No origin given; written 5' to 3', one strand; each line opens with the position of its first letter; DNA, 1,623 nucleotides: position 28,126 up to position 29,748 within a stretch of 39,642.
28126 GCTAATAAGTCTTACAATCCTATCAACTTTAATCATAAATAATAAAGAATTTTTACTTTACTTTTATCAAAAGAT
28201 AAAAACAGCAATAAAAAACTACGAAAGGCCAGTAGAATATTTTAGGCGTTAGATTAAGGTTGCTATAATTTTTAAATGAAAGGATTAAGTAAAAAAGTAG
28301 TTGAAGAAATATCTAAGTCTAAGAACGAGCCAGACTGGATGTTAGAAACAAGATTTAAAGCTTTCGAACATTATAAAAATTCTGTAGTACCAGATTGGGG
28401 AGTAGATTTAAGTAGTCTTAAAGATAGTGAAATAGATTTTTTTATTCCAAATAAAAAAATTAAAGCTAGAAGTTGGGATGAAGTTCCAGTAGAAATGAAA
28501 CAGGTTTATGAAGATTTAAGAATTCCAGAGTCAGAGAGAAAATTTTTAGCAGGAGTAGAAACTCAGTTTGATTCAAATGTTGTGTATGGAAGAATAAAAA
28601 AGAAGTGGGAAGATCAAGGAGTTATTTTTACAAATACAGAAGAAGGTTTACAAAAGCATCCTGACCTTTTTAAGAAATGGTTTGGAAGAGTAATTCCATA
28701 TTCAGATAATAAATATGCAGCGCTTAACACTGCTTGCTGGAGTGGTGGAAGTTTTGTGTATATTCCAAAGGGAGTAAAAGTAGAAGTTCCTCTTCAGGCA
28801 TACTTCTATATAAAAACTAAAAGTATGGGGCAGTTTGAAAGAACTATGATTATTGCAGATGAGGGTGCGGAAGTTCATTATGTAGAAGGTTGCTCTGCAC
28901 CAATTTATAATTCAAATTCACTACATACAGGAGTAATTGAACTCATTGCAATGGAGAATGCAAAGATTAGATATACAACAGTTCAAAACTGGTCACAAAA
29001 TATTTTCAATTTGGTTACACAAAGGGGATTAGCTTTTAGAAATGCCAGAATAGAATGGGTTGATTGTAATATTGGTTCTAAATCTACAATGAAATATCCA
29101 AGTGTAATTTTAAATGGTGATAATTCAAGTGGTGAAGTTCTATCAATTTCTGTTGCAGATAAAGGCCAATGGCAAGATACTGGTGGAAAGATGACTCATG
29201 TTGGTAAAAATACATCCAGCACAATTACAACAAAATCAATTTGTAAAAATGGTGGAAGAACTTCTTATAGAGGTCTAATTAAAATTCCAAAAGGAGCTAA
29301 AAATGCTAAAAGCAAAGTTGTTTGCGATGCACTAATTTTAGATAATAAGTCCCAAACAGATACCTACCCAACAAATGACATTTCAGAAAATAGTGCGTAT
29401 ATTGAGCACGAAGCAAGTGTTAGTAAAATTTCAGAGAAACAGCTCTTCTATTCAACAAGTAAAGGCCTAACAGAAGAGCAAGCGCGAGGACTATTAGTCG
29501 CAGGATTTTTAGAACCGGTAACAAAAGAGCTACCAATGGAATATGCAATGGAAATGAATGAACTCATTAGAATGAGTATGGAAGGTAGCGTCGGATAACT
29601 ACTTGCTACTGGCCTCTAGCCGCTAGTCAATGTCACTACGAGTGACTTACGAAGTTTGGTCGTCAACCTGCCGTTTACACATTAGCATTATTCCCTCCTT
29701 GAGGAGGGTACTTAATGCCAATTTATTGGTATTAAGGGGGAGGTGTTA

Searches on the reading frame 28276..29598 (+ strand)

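Call 10: search_protein_families(library=pfam, proteins=[window:28276-29598:+], max_evalue=0.001)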
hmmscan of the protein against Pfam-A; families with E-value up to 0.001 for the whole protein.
window:28276-29598:+ (440 aa): 2 families
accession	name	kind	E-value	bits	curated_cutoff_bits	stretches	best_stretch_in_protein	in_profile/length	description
PF01458.23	SUFBD_core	-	3.1e-79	266.1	27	1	178-411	2-232/232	SUF system FeS cluster assembly, SufBD core domain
PF19295.5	SufBD_N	-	3.7e-12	46.7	23.5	1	18-174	22-171/172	SufBD protein N-terminal region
